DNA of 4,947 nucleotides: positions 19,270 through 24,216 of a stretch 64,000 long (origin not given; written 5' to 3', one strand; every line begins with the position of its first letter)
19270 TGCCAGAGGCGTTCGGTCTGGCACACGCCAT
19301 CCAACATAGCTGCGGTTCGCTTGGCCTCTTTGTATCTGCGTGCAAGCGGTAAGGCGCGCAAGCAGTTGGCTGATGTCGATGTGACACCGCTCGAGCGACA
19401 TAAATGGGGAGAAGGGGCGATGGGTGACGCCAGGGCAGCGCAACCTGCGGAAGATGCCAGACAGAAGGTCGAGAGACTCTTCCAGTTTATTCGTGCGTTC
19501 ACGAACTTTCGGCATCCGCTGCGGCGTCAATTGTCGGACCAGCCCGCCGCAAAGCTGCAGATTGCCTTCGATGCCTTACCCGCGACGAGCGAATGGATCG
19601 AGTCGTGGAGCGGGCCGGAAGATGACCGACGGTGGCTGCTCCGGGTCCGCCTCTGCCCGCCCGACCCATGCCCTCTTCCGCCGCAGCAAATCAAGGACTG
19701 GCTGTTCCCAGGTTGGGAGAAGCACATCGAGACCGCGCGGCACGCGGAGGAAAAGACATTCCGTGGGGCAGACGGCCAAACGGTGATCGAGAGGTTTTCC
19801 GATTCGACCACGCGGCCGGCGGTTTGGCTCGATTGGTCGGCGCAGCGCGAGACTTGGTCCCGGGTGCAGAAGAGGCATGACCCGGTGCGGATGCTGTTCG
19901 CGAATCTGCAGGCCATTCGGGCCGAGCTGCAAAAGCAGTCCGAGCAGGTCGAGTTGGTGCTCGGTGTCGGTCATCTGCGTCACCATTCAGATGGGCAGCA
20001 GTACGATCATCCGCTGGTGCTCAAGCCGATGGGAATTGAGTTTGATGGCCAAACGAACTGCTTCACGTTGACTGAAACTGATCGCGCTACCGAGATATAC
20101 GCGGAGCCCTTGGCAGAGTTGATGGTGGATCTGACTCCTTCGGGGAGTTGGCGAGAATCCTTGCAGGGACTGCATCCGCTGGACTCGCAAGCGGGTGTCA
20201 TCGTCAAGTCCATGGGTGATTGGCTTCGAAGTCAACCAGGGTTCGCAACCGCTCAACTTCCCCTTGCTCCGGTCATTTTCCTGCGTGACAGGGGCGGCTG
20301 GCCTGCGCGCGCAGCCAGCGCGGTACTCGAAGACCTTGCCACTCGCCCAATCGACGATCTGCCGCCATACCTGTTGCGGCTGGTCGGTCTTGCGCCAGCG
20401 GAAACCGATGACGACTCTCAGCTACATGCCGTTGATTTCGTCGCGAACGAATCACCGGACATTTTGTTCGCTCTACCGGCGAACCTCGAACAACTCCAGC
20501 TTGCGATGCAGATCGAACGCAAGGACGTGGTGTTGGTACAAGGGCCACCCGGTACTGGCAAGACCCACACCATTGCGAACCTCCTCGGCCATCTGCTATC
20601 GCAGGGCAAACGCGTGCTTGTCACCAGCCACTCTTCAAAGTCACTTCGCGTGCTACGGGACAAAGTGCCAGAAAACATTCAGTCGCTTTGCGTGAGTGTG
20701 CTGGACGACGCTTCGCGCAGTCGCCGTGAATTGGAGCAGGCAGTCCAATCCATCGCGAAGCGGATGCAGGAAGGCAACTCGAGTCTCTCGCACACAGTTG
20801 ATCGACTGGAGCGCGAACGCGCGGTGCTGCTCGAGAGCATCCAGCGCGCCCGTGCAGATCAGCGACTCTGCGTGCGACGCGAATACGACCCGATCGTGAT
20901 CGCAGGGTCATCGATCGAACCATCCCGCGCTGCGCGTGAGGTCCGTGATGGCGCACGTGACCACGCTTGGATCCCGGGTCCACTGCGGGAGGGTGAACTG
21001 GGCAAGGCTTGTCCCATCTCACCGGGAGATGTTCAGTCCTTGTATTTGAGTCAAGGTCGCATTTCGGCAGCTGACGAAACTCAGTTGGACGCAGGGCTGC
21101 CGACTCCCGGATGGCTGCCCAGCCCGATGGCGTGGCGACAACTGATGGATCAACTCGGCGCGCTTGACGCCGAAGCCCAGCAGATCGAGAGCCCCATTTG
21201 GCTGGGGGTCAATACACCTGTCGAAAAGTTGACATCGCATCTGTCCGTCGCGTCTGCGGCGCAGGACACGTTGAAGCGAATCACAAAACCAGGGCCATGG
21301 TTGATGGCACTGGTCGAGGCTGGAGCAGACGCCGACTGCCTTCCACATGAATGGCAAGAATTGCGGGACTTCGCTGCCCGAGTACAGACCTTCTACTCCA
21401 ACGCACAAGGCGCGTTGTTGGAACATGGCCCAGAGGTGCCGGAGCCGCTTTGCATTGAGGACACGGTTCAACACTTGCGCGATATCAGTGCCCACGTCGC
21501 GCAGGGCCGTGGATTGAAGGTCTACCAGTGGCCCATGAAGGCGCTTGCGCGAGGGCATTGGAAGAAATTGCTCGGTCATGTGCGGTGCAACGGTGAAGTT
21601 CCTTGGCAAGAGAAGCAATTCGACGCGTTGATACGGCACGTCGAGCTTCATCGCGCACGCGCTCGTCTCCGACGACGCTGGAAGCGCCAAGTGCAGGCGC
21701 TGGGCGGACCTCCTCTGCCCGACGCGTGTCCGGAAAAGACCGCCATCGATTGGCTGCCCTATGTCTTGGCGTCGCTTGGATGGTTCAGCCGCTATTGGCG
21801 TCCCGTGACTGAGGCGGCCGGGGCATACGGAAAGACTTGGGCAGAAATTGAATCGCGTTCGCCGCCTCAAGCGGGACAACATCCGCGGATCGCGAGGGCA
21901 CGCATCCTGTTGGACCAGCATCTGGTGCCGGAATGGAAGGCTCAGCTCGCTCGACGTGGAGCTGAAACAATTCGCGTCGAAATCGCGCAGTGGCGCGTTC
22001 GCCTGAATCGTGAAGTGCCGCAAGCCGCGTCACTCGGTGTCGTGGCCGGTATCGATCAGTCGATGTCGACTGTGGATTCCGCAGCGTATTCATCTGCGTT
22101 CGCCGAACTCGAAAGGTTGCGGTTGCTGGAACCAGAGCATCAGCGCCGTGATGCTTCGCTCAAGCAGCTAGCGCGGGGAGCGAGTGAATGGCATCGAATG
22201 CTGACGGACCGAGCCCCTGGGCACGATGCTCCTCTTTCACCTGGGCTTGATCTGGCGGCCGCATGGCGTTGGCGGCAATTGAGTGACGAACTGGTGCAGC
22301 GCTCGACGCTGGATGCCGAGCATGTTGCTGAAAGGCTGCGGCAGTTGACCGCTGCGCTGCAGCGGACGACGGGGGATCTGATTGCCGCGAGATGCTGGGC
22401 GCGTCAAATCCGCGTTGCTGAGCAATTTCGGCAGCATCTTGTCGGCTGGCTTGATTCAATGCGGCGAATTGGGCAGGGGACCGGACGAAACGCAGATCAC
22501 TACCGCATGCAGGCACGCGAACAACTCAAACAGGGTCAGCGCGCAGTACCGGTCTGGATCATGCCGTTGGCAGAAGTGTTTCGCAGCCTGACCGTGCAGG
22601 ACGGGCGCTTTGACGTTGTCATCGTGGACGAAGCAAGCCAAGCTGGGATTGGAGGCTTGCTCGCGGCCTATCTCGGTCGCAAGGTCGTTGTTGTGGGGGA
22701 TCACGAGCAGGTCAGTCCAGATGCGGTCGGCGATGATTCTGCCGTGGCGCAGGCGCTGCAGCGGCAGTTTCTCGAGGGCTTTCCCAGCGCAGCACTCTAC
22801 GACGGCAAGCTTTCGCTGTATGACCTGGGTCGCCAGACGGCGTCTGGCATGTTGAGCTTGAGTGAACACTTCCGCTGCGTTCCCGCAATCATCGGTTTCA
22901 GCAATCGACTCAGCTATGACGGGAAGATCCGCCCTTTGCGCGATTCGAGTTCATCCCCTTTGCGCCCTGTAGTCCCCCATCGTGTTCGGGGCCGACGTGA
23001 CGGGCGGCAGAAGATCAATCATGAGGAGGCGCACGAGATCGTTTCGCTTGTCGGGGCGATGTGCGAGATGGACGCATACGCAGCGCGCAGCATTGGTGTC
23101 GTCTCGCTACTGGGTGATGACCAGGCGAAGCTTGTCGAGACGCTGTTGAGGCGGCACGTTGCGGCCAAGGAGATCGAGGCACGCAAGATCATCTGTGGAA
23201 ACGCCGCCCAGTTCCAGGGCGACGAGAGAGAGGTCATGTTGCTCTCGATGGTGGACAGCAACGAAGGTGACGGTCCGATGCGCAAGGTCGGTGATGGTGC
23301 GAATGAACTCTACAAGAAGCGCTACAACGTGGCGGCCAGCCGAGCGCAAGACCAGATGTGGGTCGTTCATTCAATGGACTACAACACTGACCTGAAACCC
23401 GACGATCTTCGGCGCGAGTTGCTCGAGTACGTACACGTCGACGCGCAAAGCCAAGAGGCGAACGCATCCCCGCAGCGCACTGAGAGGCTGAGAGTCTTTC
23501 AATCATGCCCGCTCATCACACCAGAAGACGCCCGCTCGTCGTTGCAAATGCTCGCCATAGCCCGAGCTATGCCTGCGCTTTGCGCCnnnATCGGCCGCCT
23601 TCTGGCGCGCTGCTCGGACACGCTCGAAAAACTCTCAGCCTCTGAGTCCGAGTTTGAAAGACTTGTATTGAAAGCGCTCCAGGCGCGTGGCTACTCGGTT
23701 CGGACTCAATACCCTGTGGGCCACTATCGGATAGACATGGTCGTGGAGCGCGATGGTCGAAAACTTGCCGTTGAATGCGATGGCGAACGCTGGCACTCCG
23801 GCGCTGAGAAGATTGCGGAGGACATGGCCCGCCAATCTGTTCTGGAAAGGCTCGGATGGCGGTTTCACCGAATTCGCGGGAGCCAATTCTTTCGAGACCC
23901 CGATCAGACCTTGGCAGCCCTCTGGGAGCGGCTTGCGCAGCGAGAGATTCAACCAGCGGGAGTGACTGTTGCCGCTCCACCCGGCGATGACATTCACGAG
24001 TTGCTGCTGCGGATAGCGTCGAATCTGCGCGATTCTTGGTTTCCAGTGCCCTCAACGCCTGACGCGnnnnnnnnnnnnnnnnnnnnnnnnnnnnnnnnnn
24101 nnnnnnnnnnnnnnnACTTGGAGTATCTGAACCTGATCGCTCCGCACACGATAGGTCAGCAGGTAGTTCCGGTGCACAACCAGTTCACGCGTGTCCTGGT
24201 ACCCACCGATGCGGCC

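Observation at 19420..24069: Giant SF1 helicase with detached Vsr/DUF559-like nuclease: an Hhe-like single-gene defence candidate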

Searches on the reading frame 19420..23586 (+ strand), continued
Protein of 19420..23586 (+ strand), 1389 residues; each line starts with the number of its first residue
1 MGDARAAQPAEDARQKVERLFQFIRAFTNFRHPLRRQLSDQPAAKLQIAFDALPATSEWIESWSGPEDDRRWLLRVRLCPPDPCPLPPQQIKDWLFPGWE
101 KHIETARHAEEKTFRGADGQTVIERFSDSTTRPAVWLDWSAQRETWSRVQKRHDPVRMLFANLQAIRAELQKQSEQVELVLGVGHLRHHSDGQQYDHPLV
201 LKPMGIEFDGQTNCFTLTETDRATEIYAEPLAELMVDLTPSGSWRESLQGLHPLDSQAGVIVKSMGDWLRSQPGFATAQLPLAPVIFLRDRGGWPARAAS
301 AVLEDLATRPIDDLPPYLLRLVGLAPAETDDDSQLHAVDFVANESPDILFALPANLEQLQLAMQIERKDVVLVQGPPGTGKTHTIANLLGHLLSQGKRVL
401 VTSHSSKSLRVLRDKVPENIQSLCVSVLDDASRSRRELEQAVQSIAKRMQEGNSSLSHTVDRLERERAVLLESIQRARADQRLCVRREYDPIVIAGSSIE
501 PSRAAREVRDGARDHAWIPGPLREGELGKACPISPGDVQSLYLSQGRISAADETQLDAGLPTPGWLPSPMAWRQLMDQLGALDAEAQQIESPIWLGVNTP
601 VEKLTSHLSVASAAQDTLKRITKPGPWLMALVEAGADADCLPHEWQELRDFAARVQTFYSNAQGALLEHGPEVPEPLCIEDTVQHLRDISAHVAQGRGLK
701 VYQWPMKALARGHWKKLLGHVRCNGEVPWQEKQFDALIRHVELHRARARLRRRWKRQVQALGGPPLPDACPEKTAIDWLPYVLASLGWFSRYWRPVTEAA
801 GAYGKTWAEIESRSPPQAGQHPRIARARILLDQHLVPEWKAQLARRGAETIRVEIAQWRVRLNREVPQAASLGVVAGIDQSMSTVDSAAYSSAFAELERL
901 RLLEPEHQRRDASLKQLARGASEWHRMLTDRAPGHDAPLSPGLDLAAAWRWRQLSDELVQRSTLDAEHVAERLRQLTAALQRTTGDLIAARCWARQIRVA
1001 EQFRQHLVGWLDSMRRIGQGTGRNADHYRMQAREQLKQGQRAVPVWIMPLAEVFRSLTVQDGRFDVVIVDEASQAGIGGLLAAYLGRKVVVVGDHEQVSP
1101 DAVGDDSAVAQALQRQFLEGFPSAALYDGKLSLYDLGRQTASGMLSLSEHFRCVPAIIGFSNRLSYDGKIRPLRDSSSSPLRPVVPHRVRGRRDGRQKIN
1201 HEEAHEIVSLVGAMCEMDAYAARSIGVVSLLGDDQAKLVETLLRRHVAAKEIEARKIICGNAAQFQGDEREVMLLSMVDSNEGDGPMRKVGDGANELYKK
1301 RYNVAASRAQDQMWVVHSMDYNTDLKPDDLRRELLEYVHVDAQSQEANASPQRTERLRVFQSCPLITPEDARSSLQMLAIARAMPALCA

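Call 45: find_encoding_contigs(protein=P0007, flank=10000, max_places=2)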
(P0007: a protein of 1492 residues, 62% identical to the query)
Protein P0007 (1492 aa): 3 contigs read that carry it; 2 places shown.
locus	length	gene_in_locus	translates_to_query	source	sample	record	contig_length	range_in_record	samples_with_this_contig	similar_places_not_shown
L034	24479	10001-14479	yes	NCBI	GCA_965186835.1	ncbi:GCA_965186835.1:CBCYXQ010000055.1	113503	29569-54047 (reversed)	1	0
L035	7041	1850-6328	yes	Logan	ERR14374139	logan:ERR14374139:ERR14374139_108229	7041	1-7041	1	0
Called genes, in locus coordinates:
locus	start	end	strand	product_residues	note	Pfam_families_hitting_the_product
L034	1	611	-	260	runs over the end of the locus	PF00970:FAD_binding_6 (weak), PF00175:NAD_binding_1 (weak)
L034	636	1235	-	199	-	PF06684:AA_synth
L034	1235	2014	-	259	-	PF00590:TP_methylase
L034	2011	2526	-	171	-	PF06073:DUF934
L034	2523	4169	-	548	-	PF03460:NIR_SIR_ferr, PF01077:NIR_SIR, PF03460:NIR_SIR_ferr, PF01077:NIR_SIR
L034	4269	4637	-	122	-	PF01903:CbiX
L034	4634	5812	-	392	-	PF00162:PGK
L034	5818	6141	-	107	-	-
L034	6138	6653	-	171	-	PF13302:Acetyltransf_3, PF00583:Acetyltransf_1, PF13673:Acetyltransf_10 (weak), PF13508:Acetyltransf_7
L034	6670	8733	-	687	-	PF00456:Transketolase_N, PF13292:DXP_synthase_N (faint), PF00676:E1_dh (faint), PF02779:Transket_pyr, PF02780:Transketolase_C, PF22613:Transketolase_C_1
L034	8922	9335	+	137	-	PF14347:DUF4399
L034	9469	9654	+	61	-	-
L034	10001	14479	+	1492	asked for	PF00580:UvrD-helicase (weak), PF13086:AAA_11, PF13245:AAA_19 (weak), PF13604:AAA_30, PF20720:nSTAND3 (weak), PF13086:AAA_11 (weak), PF13087:AAA_12, PF18741:MTES_1575, +2 more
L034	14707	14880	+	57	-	-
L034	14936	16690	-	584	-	PF00664:ABC_membrane, PF00005:ABC_tran, PF02463:SMC_N (weak), PF06414:Zeta_toxin (faint), PF13304:AAA_21 (faint)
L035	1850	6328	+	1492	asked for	PF00580:UvrD-helicase (weak), PF13086:AAA_11, PF13245:AAA_19 (weak), PF13604:AAA_30, PF20720:nSTAND3 (weak), PF13086:AAA_11 (weak), PF13087:AAA_12, PF18741:MTES_1575, +2 more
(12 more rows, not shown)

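Call 46: find_encoding_contigs(protein=P0021, flank=10000, max_places=2)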
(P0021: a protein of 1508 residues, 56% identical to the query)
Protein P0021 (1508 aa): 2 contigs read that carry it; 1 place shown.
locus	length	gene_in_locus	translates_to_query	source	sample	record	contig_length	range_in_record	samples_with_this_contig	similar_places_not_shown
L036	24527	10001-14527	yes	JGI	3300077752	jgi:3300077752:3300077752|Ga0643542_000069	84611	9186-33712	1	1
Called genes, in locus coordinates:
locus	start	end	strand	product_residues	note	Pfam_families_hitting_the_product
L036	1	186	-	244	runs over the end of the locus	PF00005:ABC_tran, PF02463:SMC_N (faint), PF13304:AAA_21 (faint)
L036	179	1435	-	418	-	PF12704:MacB_PCD, PF02687:FtsX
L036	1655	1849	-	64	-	-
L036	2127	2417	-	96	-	PF01541:GIY-YIG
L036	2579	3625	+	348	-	-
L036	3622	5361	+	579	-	PF01368:DHH, PF02272:DHHA1, PF17768:RecJ_OB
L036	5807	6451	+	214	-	PF18183:SLATT_2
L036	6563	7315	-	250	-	PF00072:Response_reg, PF04397:LytTR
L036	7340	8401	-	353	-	PF06580:His_kinase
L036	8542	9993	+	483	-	PF00206:Lyase_1, PF14698:ASL_C2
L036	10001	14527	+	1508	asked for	PF00580:UvrD-helicase (weak), PF13086:AAA_11, PF13245:AAA_19, PF13604:AAA_30, PF20720:nSTAND3 (weak), PF13086:AAA_11 (weak), PF13087:AAA_12, PF18741:MTES_1575, +2 more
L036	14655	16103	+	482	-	-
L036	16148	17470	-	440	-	PF02403:Seryl_tRNA_N, PF00587:tRNA-synt_2b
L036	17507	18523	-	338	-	PF02401:LYTB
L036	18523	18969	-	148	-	PF00254:FKBP_C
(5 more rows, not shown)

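Call 47: find_encoding_contigs(protein=P0027, flank=10000, max_places=2)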
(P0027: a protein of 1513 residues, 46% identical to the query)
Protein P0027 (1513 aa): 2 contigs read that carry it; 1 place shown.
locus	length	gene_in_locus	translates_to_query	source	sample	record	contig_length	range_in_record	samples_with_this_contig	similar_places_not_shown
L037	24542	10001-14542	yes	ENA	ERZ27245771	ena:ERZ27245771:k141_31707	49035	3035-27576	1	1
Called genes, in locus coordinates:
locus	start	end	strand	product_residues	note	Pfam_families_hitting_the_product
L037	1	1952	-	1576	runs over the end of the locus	PF21075:GDH_ACT1, PF21073:GDH_HM1, PF21076:GDH_ACT2, PF21079:GDH_HM2 (weak), PF21077:GDH_ACT3, PF21078:GDH_HM3, PF05088:Bac_GDH_CD, PF21074:GDH_C, +1 more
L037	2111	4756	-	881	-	PF17900:Peptidase_M1_N, PF01433:Peptidase_M1, PF11940:DUF3458, PF17432:DUF3458_C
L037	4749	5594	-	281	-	PF10977:DUF2797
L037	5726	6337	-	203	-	PF07719:TPR_2 (faint), PF13432:TPR_16 (weak), PF14559:TPR_19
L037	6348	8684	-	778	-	PF14814:UB2H, PF00912:Transgly, PF00905:Transpeptidase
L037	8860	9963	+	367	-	-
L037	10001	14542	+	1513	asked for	PF00580:UvrD-helicase (weak), PF13086:AAA_11, PF13245:AAA_19 (weak), PF13604:AAA_30, PF20720:nSTAND3 (weak), PF13086:AAA_11 (weak), PF13087:AAA_12, PF18741:MTES_1575, +4 more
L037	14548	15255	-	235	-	PF05996:Fe_bilin_red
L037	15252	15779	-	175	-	PF00782:DSPc (weak)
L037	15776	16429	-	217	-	-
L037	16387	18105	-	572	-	PF00069:Pkinase, PF07714:PK_Tyr_Ser-Thr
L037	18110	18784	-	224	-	-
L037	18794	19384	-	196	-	PF00502:Phycobilisome (weak)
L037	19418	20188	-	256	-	-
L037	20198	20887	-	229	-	PF02830:V4R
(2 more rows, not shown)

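Call 96: search_dna_similar(query=window:19420-23481:+, collection=plasmids, mode=protein, max_evalue=1e-20, max_rows=15)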
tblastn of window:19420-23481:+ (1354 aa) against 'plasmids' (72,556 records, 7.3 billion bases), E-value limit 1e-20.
Records with a match: 42; places in all: 43; records where one place covers at least 80% of the query: 0.
Best place of each record, by identity: <60% 42.
By first word of the organism name: Acinetobacter 20; Variovorax 5; Streptomyces 4; Sphingobium 3; Ralstonia 3; Acetoanaerobium 1; Fusobacteria 1; Deinococcus 1; Fusobacterium 1; Rhizorhabdus 1; and 2 more.
By predicted mobility (MOB-suite, as given by PLSDB): mobilizable 21; non-mobilizable 17; conjugative 4.
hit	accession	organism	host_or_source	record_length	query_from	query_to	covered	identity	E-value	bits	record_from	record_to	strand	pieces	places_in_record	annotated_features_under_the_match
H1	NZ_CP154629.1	Acetoanaerobium noterae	cell culture,Sludge of a digestion ...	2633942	91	1337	67%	37.8%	1e-87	576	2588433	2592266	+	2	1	none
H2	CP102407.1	Fusobacteria bacterium ZRK30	pure culture,cold seep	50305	20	1337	71%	32.7%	6e-78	501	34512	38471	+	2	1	AAA domain-containing protein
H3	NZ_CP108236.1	Streptomyces sp. NBC_00080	-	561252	139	1351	74%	29.1%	7e-40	284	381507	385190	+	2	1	AAA domain-containing protein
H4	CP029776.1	Deinococcus actinosclerus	mixed culture,wastewater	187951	134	1339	68%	31.3%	2e-64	363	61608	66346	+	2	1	hypothetical protein (x3) | IS701 family transposase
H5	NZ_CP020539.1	Sphingobium herbicidovorans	cell culture,soil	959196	126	1353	65%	32.4%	1e-45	336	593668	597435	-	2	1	DUF3320 domain-containing protein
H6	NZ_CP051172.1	Ralstonia pseudosolanacearum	Whole organism,potato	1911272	146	1337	65%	32.2%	1e-54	329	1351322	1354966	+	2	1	none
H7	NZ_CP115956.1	Ralstonia pseudosolanacearum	Solanum tuberosum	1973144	146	1337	65%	32.2%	1e-54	328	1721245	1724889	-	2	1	none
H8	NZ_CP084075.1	Fusobacterium vincentii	-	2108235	143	1338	59%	35.4%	4e-79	467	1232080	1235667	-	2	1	none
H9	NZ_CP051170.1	Ralstonia pseudosolanacearum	Whole organism,potato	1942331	146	1337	65%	32.0%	1e-53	325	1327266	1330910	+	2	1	none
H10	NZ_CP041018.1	Sphingobium fuliginis ATCC 27551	cell culture,Water of rice field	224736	146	1353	60%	32.8%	9e-46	328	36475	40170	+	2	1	DUF3320 domain-containing protein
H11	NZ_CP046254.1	Sphingobium sp. CAP-1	cell culture,activated sludge of ...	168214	146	1353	60%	32.8%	9e-46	328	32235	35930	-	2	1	DUF3320 domain-containing protein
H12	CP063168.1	Variovorax paradoxus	-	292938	347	1337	53%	35.6%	1e-48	320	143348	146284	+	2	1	AAA family ATPase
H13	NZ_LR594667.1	Variovorax sp. SRS16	linuron-contaminated soil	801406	343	1337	42%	37.4%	2e-49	310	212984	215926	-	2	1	AAA domain-containing protein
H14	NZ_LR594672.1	Variovorax sp. PBL-E5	linuron-contaminated soil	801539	343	1337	42%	37.4%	2e-49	310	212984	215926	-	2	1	AAA domain-containing protein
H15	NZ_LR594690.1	Variovorax sp. WDL1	linuron-contaminated soil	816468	343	1337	42%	37.4%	2e-49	310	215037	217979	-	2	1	AAA domain-containing protein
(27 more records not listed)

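Call 97: search_dna_similar(query=window:19420-23481:+, collection=phages, mode=protein, max_evalue=1e-10, max_rows=10)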
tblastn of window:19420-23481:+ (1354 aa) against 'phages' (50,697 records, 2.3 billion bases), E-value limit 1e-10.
No match.

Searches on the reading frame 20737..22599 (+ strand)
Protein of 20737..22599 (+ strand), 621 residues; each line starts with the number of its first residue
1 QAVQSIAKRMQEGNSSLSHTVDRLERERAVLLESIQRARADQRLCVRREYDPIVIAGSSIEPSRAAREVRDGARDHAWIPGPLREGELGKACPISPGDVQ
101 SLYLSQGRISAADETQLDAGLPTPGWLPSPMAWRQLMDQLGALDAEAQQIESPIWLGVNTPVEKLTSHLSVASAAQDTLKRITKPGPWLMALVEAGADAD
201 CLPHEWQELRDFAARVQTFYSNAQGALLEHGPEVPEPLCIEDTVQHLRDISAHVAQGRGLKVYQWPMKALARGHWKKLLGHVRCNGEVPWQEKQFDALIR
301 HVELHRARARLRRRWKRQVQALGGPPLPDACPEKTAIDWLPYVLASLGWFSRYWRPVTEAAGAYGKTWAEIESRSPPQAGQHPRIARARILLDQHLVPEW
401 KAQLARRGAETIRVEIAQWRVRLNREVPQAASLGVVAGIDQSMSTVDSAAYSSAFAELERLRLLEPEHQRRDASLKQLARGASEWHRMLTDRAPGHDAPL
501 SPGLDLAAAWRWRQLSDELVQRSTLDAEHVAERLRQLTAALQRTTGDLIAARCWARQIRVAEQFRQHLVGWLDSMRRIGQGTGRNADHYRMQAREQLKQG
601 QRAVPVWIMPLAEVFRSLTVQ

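Call 81: predict_structure(alignment_id=A3)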
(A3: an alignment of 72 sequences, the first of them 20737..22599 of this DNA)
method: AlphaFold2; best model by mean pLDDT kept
length: 621 residues; sequences in the alignment: 72
mean_pLDDT: 91.8   pTM: 0.70
mean pLDDT of the five models: 91.8, 91.0, 90.8, 89.7, 88.8
residues with pLDDT >= 90: 483; 70-90: 116; 50-70: 9; < 50: 13
segments of 3 or more residues with pLDDT < 50: 607-612, 616-621
pLDDT, mean of each block of 10 residues (from residue 1): 75 84 95 94 91 95 97 95 95 96 96 96 96 98 95 89 96 96 94 91 92 97 96 95 95 90 76 87 95 96 97 97 96 96 95 95 92 93 95 95 96 97 93 92 97 98 97 97 96 94 94 97 93 95 91 86 86 88 83 86 57 48 38
secondary structure, 60 per line:
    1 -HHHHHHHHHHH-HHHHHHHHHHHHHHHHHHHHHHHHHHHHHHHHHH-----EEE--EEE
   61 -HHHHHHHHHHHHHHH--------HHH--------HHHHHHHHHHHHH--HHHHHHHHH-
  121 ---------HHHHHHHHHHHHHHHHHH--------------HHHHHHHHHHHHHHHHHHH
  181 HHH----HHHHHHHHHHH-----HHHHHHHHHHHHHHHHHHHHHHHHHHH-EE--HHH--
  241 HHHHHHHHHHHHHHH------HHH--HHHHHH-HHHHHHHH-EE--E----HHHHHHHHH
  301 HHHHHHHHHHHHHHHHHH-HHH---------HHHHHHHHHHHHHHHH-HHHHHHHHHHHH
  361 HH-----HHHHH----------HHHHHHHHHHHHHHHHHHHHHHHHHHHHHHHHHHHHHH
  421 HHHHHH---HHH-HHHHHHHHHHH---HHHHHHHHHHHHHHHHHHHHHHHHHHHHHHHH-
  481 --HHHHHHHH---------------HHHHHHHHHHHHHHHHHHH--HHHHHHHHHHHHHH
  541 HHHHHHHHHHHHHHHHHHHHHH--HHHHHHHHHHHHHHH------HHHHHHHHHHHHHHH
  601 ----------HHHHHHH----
elements in order: H2-12 H14-47 E53-55 E58-60 H62-76 H96-108 H111-119 H130-147 H162-183 H188-198 H204-230 H241-255 H267-272 H274-281 H292-318 H332-347 H349-362 H368-372 H383-426 H434-444 H448-479 H483-490 H506-524 H527-562 H565-579 H586-600 H611-617

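Call 85: fold_search(model_id=the predicted structure, library=pdb)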
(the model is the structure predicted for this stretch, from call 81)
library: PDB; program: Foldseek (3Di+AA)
matches with E <= 10: 146; with E <= 0.001: 0
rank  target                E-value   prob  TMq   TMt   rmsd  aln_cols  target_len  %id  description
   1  9f6n                  2.9e-02  0.14  0.08  0.09  55.1       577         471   11  Human divalent metal transporter 1 (DMT1/SLC11A2) in complex with manganese, in an occluded state (released 2024-11-27)
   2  9y6s_6z               4.7e-02  0.12  0.07  0.02  42.5       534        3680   11  96-nm repeat of the Leishmania tarentolae doublet microtubule (released 2025-12-17)
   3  7zr1_C                8.8e-02  0.11  0.08  0.07  41.9       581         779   12  Chaetomium thermophilum Mre11-Rad50-Nbs1 complex bound to ATPyS (composite structure) (released 2023-01-11)
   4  7nyx_A                9.6e-02  0.11  0.11  0.06  43.5       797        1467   14  Cryo-EM structure of the MukBEF-MatP-DNA monomer (closed conformation) (released 2021-07-07)
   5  9qxx_A                1.0e-01  0.11  0.09  0.08  35.4       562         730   11  JetABC DNA loaded state dimer (released 2025-10-01)
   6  9e5c_6a               1.1e-01  0.09  0.08  0.02  75.6       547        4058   13  Cryo-EM structure of 96 nm repeat of microtubule doublet from T. brucei flagellum (released 2025-03-12)
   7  8w20_A                1.1e-01  0.08  0.08  0.07  82.1       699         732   14  Umb1 umbrella toxin particle (released 2024-04-17)
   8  7zr1_D                1.2e-01  0.10  0.08  0.06  41.9       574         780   12  Chaetomium thermophilum Mre11-Rad50-Nbs1 complex bound to ATPyS (composite structure) (released 2023-01-11)
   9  9qe0_A                1.2e-01  0.08  0.09  0.05  39.1       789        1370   10  Neobacillus vireti Wadjet-II JetABC dimer (released 2025-06-25)
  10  9gm6_B                1.5e-01  0.11  0.11  0.08  41.4       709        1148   14  MukBEF in a nucleotide-bound state with open neck gate (heads core) (released 2025-03-26)
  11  6h2x                  2.5e-01  0.15  0.11  0.17  38.4       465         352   12  MukB coiled-coil elbow from E. coli (released 2019-03-06)
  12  8j07_g6               2.6e-01  0.15  0.11  0.04  26.9       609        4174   11  96nm repeat of human respiratory doublet microtubule and associated axonemal complexes (released 2023-07-26)
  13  9qxu_A                3.0e-01  0.07  0.09  0.08  48.0       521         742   12  JetABC DNA loaded state monomer (open) (released 2025-10-01)
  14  7y6i_A                3.1e-01  0.06  0.07  0.09  42.8       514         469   10  Cryo-EM structure of human sodium-chloride cotransporter (released 2022-11-23)
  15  7qcd_B                4.1e-01  0.03  0.07  0.05  71.7       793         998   10  CryoEM structure of the Smc5/6-holocomplex (composite structure) (released 2022-09-21)
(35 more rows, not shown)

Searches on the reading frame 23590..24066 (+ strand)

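Call 6: search_protein_families(library=pfam, proteins=[window:23590-24066:+], max_evalue=0.01)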
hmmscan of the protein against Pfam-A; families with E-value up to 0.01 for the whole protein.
window:23590-24066:+ (159 aa): 5 families
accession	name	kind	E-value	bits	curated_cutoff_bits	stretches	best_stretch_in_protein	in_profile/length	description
PF18741.7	MTES_1575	-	7e-35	119.4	38.2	1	22-115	1-96/96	REase_MTES_1575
PF04480.18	DUF559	-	3.4e-10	40.2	20.6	1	18-115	13-108/109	Protein of unknown function (DUF559)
PF04471.18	Mrr_cat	-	1.4e-05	25.6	21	1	17-64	4-55/115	Restriction endonuclease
PF03852.21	Vsr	-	0.0024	18.1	27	1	9-70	10-69/74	DNA mismatch endonuclease Vsr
PF07927.17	HicA_toxin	-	0.0062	17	27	0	83-100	6-23/58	HicA toxin of bacterial toxin-antitoxin,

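Call 7: search_protein_families(library=padloc, proteins=[window:23590-24066:+], max_evalue=0.01)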
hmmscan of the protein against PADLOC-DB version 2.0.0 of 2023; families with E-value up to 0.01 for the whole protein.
window:23590-24066:+ (159 aa): 3 families
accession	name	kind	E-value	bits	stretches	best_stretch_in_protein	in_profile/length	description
PDLC05009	PDC-S37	-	2.7e-22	76.5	1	13-118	1232-1341/1550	-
PDLC02194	Hhe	-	1.4e-16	57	1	16-120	1677-1785/1911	-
PDLC03678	HEase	-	0.0022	15.7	1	37-96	184-240/266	homing endonuclease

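Call 31: search_protein_families(library=ncbifam, proteins=[window:23590-24066:+], max_evalue=0.001)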
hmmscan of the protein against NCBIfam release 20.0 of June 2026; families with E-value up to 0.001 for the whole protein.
window:23590-24066:+ (159 aa): 4 families
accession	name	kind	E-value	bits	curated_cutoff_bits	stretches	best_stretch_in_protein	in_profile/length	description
NF058533.1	antiphage_ProA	equivalog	2.4e-20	71.7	1500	1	15-119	1599-1707/1903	anti-phage protein ProA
NF042953.1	Hhe_antiphage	equivalog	1.4e-18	65.8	2000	1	16-117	1577-1682/1797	DUF4011 domain-containing anti-phage protein Hhe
NF007294.0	PRK09767.1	equivalog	0.0006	19.9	218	1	26-99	23-94/117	DUF559 domain-containing protein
TIGR00632.1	vsr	subfamily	0.00074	19.8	97.85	0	12-70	14-70/119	DNA mismatch endonuclease Vsr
